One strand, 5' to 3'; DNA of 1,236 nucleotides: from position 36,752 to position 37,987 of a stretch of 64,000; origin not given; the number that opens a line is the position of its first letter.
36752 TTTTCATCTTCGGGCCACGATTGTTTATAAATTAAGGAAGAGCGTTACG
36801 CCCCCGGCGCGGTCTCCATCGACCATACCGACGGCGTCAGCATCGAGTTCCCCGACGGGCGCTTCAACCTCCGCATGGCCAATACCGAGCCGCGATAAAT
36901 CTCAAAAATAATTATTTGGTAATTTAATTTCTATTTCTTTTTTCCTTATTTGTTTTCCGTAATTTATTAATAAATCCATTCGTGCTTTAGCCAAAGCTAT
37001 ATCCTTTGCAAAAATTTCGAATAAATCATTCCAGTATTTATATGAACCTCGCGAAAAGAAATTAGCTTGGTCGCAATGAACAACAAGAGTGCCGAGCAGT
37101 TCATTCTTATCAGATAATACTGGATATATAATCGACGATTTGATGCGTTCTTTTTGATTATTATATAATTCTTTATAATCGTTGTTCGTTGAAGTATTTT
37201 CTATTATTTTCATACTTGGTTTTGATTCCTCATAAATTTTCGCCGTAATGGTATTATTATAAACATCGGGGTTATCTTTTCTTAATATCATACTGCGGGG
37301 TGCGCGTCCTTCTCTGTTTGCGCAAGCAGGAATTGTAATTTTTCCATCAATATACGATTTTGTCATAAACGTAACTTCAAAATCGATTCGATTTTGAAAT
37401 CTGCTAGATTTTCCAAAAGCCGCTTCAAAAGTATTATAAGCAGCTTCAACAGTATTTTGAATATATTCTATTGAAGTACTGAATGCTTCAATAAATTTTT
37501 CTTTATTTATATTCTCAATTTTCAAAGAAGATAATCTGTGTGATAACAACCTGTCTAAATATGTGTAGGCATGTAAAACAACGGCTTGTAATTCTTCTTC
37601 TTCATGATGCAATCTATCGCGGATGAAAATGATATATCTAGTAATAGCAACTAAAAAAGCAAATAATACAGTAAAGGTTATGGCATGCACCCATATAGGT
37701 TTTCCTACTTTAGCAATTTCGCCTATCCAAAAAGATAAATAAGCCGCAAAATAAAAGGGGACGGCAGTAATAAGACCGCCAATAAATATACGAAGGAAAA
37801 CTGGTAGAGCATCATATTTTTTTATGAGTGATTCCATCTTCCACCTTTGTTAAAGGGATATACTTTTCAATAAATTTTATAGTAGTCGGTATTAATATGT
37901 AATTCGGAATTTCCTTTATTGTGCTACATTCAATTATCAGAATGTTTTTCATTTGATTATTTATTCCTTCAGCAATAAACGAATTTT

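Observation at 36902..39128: AT-rich module: deoxynucleoside-kinase/NDT-like fusion plus a 2TM GAF-like protein, a candidate undescribed nucleotide-centred (possibly anti-phage) system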

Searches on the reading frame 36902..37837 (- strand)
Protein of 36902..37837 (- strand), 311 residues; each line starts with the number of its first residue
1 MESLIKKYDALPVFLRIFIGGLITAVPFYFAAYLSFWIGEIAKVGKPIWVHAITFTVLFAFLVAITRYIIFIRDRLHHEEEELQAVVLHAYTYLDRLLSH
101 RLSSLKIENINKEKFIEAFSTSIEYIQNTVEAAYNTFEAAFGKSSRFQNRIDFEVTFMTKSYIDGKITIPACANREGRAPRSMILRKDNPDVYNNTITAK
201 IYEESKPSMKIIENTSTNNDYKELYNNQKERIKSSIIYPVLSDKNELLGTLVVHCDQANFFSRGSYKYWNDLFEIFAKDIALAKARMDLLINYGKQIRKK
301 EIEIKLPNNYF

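Call 3: search_protein_families(library=pfam, proteins=[window:36902-37837:-], max_evalue=1)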
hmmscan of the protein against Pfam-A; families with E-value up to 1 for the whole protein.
window:36902-37837:- (311 aa): 2 families
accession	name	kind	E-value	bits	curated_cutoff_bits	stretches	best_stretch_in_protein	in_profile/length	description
PF13185.12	GAF_2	-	0.01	16.5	28.6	1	194-262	53-117/136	GAF domain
PF01590.32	GAF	-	0.02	15.9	22.4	1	227-262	82-115/133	GAF domain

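Call 4: search_protein_families(library=padloc, proteins=[window:36902-37837:-], max_evalue=1)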
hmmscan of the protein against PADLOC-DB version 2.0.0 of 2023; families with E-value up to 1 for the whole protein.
window:36902-37837:- (311 aa): 1 family
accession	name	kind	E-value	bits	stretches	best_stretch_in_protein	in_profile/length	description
PDLC00209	KwaA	-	0.017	13.3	1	11-95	16-96/196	Unknown function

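Call 5: search_protein_families(library=ncbifam, proteins=[window:36902-37837:-], max_evalue=1)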
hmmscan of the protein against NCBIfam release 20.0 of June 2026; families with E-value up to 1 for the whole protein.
window:36902-37837:- (311 aa): 2 families
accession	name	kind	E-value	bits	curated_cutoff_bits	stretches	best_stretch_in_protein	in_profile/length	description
NF009224.0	PRK12574.1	equivalog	0.05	14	171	1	18-84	38-102/141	monovalent cation/H+ antiporter subunit B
TIGR02851.1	spore_V_T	equivalog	0.09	12.6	235.9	1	196-259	96-158/180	stage V sporulation protein T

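Call 6: search_protein_families(library=phrogs, proteins=[window:36902-37837:-], max_evalue=1)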
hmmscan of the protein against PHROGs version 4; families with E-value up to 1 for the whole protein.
window:36902-37837:- (311 aa): 4 families
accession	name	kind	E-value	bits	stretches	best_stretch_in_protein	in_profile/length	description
phrog_14924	-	unknown function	0.0051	17.5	1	29-40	12-23/24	-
phrog_14602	-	unknown function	0.04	13.9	1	210-283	86-160/336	-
phrog_25725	-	unknown function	0.052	14.3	1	116-135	6-25/57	-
phrog_25663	-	unknown function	0.37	11.1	1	223-254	114-145/269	-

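Call 8: find_homologous_proteins(query=window:36902-37837:-)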
Query window:36902-37837:- (311 aa): 284 proteins with E <= 0.001 among 1625 candidates; the best 120 are listed.
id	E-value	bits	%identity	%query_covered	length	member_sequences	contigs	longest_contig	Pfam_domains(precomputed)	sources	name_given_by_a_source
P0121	1.2e-202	690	100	100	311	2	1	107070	-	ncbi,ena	-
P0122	4.4e-99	350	53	99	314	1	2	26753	-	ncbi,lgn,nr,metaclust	ncbi:MAG: hypothetical protein APR54_03145 [Candidatus Cloacimonas sp. SDB]|nr:MAG: hypothetical pro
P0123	6.9e-98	346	53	99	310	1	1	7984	PF13185.13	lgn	-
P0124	1.3e-94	335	55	94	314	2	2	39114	-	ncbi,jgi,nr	ncbi:MAG TPA: GAF domain-containing protein [Pyrinomonadaceae bacterium]|jgi:hypothetical protein|nr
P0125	1.1e-93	332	53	93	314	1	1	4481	PF01590.33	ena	-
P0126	3.6e-93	330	50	100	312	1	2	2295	-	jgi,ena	-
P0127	5.6e-93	330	50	100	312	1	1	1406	-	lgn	-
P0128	1.5e-92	328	51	99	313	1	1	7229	-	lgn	-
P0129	3.8e-90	320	49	100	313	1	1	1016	-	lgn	-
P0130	3.2e-89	317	55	94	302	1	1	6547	-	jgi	jgi:GAF domain-containing protein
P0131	9.3e-89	316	51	93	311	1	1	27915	PF13185.13,PF01590.33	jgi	jgi:GAF domain-containing protein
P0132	1.5e-88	315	52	93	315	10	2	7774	-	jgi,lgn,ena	jgi:hypothetical protein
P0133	2.8e-88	314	47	99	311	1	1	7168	PF01590.33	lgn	-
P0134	4.3e-88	314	50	96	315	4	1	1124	-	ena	-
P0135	4.4e-88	314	49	95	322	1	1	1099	PF01590.33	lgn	-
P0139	2.6e-86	308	50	94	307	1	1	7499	PF01590.33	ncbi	-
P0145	1.5e-83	299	48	95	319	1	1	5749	PF01590.33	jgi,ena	-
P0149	6.2e-82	293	48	93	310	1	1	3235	PF01590.33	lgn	-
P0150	1.4e-81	292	47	95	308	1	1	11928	PF01590.33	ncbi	-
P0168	1.0e-74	270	43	100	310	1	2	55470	PF01590.33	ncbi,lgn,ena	-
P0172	1.7e-73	266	48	90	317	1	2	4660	PF01590.33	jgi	jgi:GAF domain-containing protein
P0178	3.2e-72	262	48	86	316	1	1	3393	PF01590.33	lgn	-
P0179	5.4e-72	261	45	95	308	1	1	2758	PF13185.13,PF01590.33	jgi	jgi:GAF domain-containing protein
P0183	2.9e-71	258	43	97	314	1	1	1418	PF01590.33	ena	-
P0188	9.7e-69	250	46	91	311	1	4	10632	PF01590.33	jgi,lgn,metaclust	metaclust:\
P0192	3.6e-68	248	46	90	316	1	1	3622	PF01590.33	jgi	jgi:GAF domain-containing protein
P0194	9.6e-68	247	45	92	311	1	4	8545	PF01590.33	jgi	jgi:hypothetical protein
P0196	5.5e-67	244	42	95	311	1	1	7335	PF01590.33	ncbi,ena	-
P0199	2.9e-66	242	41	92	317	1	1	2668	PF01590.33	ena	-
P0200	3.2e-66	242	44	91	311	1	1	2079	PF01590.33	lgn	-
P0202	3.7e-66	242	42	95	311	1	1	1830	PF01590.33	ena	-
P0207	1.0e-65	240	43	93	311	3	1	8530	PF01590.33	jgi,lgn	-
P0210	2.5e-65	239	45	88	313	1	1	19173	PF13185.13,PF01590.33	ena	-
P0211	2.5e-65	239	44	94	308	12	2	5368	PF01590.33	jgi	jgi:hypothetical protein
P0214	1.1e-64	237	41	98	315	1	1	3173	PF01590.33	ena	-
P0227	5.4e-61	225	42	93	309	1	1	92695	PF01590.33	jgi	jgi:hypothetical protein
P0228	2.3e-60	223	42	93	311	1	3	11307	PF01590.33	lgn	-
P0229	3.1e-60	222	41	94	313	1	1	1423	PF01590.33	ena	-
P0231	3.7e-60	222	40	93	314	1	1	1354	PF01590.33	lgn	-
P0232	3.8e-60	222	51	69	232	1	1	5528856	PF01590.33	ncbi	ncbi:MAG: GAF domain-containing protein [Tepidisphaeraceae bacterium]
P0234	1.1e-59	220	40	94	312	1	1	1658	PF01590.33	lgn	-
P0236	5.2e-58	215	40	89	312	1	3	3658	PF13185.13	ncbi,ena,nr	ncbi:MAG TPA: GAF domain-containing protein [Ignavibacteria bacterium]|nr:GAF domain-containing prot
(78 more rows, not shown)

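Call 11: find_encoding_contigs(protein=P0121, flank=10000, max_places=3)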
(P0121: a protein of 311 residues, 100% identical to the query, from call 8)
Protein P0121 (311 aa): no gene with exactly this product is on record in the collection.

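Call 19: find_related_loci(query=A2, collection=genome_contigs, flank=10000)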
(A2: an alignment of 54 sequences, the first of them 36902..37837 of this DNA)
Query A2 (311 aa) in genome_contigs; peptide patterns used: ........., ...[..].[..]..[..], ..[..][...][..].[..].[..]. (x = any residue, [..] = any of these).
594 stretches matched a pattern; 31 encode a relative of the query (tblastn E <= 1e-3); 30 distinct loci.
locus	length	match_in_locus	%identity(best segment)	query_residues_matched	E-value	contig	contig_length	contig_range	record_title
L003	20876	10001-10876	54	4-292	1e-102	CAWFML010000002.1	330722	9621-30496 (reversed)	MAG: Pyrinomonadaceae bacterium isolate MFD01916.bin.1.104 genome assembly, contig: contig_21054, whole genome shotgun s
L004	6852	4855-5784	53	1-308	9e-102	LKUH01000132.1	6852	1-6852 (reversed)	MAG: Candidatus Cloacimonas sp. SDB scaffold-1432, whole genome shotgun sequence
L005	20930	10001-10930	53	1-308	1e-101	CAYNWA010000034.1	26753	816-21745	MAG TPA_asm: uncultured Smithella sp. isolate binchicken_co405_44 genome assembly, contig: NODE_2548_length_26753_cov_36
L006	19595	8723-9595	52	4-291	2e-98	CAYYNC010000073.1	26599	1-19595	MAG TPA_asm: uncultured Solibacteraceae bacterium isolate binchicken_co274_54 genome assembly, contig: NODE_4693_length_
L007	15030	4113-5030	48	1-307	2e-98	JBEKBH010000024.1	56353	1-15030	MAG: Verrucomicrobiia bacterium isolate SPRUCE 131 SPRUCE_131_24, whole genome shotgun sequence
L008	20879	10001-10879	48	2-290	2e-80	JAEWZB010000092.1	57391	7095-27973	MAG: Bacillota bacterium isolate OH_SFB_195 k127_1099486, whole genome shotgun sequence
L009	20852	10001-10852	45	1-281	3e-78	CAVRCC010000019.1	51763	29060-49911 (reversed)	MAG: uncultured Gammaproteobacteria bacterium isolate MFD00032.bin.3.53 genome assembly, contig: contig_17254, whole gen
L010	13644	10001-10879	46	1-293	2e-85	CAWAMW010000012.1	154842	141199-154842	MAG: uncultured Gemmatimonadales bacterium isolate MFD01721.bin.1.240 genome assembly, contig: contig_25352, whole genom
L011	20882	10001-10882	41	1-292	1e-71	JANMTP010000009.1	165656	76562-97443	MAG: Chthoniobacter sp. isolate SOY_29_metabat_151 SOY_29_k141_5738019, whole genome shotgun sequence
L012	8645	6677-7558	43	1-292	4e-71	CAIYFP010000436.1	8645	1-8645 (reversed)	MAG: uncultured Verrucomicrobia bacterium isolate LaPlata-b_bin-1236 genome assembly, contig: bin-1236:436/632, whole ge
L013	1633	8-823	45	25-295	5e-73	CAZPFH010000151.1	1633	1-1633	MAG TPA_asm: uncultured Candidatus Peribacteria bacterium isolate SRP332253_co1_95 genome assembly, contig: NODE_110611_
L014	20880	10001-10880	51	1-291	9e-68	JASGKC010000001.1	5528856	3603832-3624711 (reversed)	MAG: Tepidisphaeraceae bacterium isolate 5N537 JMF-2111-06-0005.ont.bin.537_0, whole genome shotgun sequence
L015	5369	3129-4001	40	1-289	4e-65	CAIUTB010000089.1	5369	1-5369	MAG: uncultured Bacteroidales bacterium isolate AM-2014_bin-1918 genome assembly, contig: bin-1918:089/170, whole genome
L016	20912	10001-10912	39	1-296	2e-62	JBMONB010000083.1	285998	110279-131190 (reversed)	MAG: Bacillota bacterium isolate Betzabe_MAG065 MAG065_83, whole genome shotgun sequence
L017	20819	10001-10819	37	16-292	9e-55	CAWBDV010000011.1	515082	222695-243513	MAG: uncultured Alphaproteobacteria bacterium isolate MFD09567.bin.3.28 genome assembly, contig: contig_60377, whole gen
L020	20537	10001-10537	47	126-296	6e-50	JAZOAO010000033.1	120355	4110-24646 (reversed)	MAG: Acutalibacteraceae bacterium isolate T1900044763_TS20190229.MAGScoT_cleanbin_000012 SGB_2377_k141_377055, whole gen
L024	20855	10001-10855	34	15-295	8e-47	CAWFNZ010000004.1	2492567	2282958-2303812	MAG: uncultured Alphaproteobacteria bacterium isolate MFD06085.bin.1.7 genome assembly, contig: contig_7743, whole genom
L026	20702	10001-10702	37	50-294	1e-44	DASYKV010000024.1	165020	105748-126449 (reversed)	MAG TPA_asm: Allosphingosinicella sp. isolate SMAG_U4331 k141_2430135, whole genome shotgun sequence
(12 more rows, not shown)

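Call 20: find_related_loci(query=A2, collection=viral_contigs, flank=10000)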
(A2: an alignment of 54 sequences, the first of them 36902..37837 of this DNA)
Query A2 (311 aa) in viral_contigs; peptide patterns used: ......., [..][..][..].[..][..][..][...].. (x = any residue, [..] = any of these).
36 stretches matched a pattern, but none encodes a relative of the query by tblastn (E <= 1e-3).

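Call 24: predict_structure(alignment_id=A2)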
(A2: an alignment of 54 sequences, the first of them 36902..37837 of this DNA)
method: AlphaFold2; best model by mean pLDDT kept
length: 311 residues; sequences in the alignment: 54
mean_pLDDT: 94.0   pTM: 0.88
mean pLDDT of the five models: 94.0, 93.6, 93.3, 92.6, 92.5
residues with pLDDT >= 90: 249; 70-90: 60; 50-70: 2; < 50: 0
segments of 3 or more residues with pLDDT < 50: none
pLDDT, mean of each block of 10 residues (from residue 1): 94 95 90 87 86 88 93 96 97 96 85 83 95 98 94 98 98 97 97 98 98 98 97 98 98 98 98 98 96 91 83 63
secondary structure, 60 per line:
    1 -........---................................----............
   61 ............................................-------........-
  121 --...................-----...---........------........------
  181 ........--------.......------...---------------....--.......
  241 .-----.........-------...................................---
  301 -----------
elements in order: H2-9 H13-44 H49-104 H112-119 H123-141 E153-160 E167-174 H181-188 H197-203 E210-212 H228-231 E234-241 E247-255 H263-297

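Call 29: fold_search(model_id=the predicted structure, library=pdb)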
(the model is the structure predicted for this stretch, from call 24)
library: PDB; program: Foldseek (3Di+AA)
matches with E <= 10: 1058; with E <= 0.001: 228
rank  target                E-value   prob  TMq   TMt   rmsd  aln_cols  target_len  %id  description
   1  9iuz_A                1.8e-05  1.00  0.32  0.23   8.0       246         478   10  Constitutively active mutant(Y276H) of Arabidopsis phytochrome B(phyB) in complex with phytochrome-interacting factor  (released 2024-10-02)
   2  3p01_A                2.1e-05  1.00  0.41  0.65   5.0       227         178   13  Crystal structure of two-component response regulator from Nostoc sp. PCC 7120 (released 2010-10-06)
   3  4r70_A                2.1e-05  1.00  0.28  0.19  13.2       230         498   10  Crystal structure of bacteriophytochrome RpBphP3 from photosynthetic bacterium R. palustris (released 2015-07-15)
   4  6ob8_A                2.3e-05  1.00  0.38  0.38   6.7       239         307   13  Crystal structure of a dual sensor histidine kinase in green light illuminated state (released 2019-09-18)
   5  6ptx_A                2.3e-05  1.00  0.34  0.23   7.7       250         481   10  Dark, 100K, PCM Myxobacterial Phytochrome, P2, Wild Type, (released 2019-10-09)
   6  9jlb_C                2.3e-05  1.00  0.34  0.24   7.7       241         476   12  Cryo-EM structure of phyB-PIF6beta complex (released 2025-06-04)
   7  9er4_A                2.3e-05  1.00  0.32  0.32   8.5       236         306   10  Room temperature structure of Glycine max phyA in Pr (released 2025-01-08)
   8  3mmh_A                2.5e-05  1.00  0.37  0.62   5.5       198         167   14  X-ray structure of free methionine-R-sulfoxide reductase from neisseria meningitidis in complex with its substrate (released 2010-05-19)
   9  5w10_A                2.8e-05  1.00  0.34  0.55   9.9       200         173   12  Lcd1 GAF domain in complex with cAMP ligand (released 2017-06-28)
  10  8ugb_B                2.8e-05  1.00  0.38  0.18   7.9       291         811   12  Cryo-EM structure of bovine phosphodiesterase 6 bound to udenafil (released 2024-01-17)
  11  6oap_B                3.2e-05  1.00  0.38  0.39   6.7       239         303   13  Crystal structure of a dual sensor histidine kinase in the green-light absorbing Pg state (released 2019-09-18)
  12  6oap_A                3.6e-05  1.00  0.41  0.42   5.4       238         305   14  Crystal structure of a dual sensor histidine kinase in the green-light absorbing Pg state (released 2019-09-18)
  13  2ool_B                3.6e-05  1.00  0.33  0.35   6.3       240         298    8  Crystal structure of the chromophore-binding domain of an unusual bacteriophytochrome RpBphP3 from R. palustris (released 2007-07-10)
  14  6g20_A                3.8e-05  1.00  0.32  0.22   8.6       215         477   14  Crystal structure of a fluorescence optimized bathy phytochrome PAiRFP2 derived from wild-type Agp2 in its functional  (released 2018-11-28)
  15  9itf_C                4.0e-05  1.00  0.32  0.23   8.4       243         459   10  Cryo-EM structure of full-length phyB(Y276H)-PIF6beta complex (released 2025-06-04)
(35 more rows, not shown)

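Call 31: search_protein_families(library=pfam, proteins=[L005:7704-8663:+, L011:7759-8706:+, L014:7772-8707:+, L024:7618-8673:+, L026:7543-8682:-, L020:10552-11112:+], max_evalue=0.01)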
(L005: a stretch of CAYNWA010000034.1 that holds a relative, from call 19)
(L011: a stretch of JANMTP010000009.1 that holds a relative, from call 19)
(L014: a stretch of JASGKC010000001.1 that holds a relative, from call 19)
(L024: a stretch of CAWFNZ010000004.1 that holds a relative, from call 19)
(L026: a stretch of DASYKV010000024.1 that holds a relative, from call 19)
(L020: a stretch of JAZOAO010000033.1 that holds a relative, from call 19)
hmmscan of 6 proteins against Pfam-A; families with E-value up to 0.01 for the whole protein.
L005:7704-8663:+ (319 aa): 3 families
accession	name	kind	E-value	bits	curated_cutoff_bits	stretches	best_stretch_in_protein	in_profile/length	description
PF01171.26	ATP_bind_3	-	1.4e-08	35.1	27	1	30-237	2-162/182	PP-loop family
PF06508.19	QueC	-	0.00066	19.7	22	1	30-99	2-72/210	Queuosine biosynthesis protein QueC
PF03054.22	tRNA_Me_trans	-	0.00097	19.3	20.6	1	30-148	3-127/202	tRNA methyl transferase HUP domain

L011:7759-8706:+ (315 aa): 3 families
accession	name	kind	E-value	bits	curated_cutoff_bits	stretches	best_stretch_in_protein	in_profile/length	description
PF01171.26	ATP_bind_3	-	3.7e-05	24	27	1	32-167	2-122/182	PP-loop family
PF24167.1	DUF7411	-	0.0021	18.1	28.7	1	34-102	5-71/194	Family of unknown function (DUF7411)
PF03054.22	tRNA_Me_trans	-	0.0039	17.3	20.6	1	31-150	2-127/202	tRNA methyl transferase HUP domain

L014:7772-8707:+ (311 aa): 1 family
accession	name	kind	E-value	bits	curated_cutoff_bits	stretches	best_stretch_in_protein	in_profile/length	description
PF01171.26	ATP_bind_3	-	2.2e-07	31.2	27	1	30-226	2-158/182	PP-loop family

L024:7618-8673:+ (351 aa): 1 family
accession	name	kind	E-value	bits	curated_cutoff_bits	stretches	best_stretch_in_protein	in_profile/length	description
PF01171.26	ATP_bind_3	-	0.00022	21.5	27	0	41-74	4-39/182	PP-loop family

L026:7543-8682:- (379 aa): 2 families
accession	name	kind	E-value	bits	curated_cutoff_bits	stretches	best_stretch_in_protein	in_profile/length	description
PF01171.26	ATP_bind_3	-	0.0016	18.6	27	0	74-130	4-67/182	PP-loop family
PF24167.1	DUF7411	-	0.0019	18.3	28.7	1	72-143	3-72/194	Family of unknown function (DUF7411)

L020:10552-11112:+ (186 aa): 4 families
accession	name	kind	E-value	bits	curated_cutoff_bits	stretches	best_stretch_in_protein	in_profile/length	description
PF01712.25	dNK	-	7.1e-17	62.3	27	1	7-173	3-181/203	Deoxynucleoside kinase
PF13238.12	AAA_18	-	1.5e-05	25.9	29.4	1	5-135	1-114/128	AAA domain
PF13521.12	AAA_28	-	0.00064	20.4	27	1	5-138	2-133/164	AAA domain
PF02223.23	Thymidylate_kin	-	0.0027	17.8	27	0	82-169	85-176/185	Thymidylate kinase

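Call 59: search_dna_similar(query=window:36902-37837:-, collection=plasmids, mode=protein, max_evalue=0.00001)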
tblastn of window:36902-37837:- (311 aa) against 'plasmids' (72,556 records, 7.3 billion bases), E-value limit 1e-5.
No match.

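Call 60: search_dna_similar(query=window:36902-37837:-, collection=phages, mode=protein, max_evalue=0.00001)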
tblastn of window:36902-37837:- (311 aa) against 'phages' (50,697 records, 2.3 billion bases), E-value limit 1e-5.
No match.

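Call 69: search_protein_representatives(alignment_id=A2)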
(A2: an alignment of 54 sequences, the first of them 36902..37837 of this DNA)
Query: 54 sequences, 311 profile positions. Proteins with E-value up to 0.001 (for the whole library): 212; up to 1e-10: 177; up to 1e-30: 144. The best 150 are listed.
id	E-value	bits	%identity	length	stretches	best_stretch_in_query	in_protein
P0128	8.2e-132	455.6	-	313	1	1-308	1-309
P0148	1.2e-122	425.4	-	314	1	5-305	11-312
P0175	6.6e-120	416.5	-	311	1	1-311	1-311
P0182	1.5e-118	412.0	-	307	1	1-307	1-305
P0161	2.7e-118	411.2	-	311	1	1-311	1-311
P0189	4.4e-118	410.5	-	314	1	1-311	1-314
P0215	2.5e-117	408.0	-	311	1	2-310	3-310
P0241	1.8e-115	401.9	-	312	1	1-310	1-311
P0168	3.4e-114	397.7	-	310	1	1-308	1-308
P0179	7.4e-114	396.6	-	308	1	1-301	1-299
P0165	3.1e-112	391.3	-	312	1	1-298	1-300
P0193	6.0e-112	390.3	-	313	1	2-303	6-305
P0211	1.6e-111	388.9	-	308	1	15-307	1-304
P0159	2.2e-111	388.5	-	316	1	2-305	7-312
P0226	4.8e-109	380.8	-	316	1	1-307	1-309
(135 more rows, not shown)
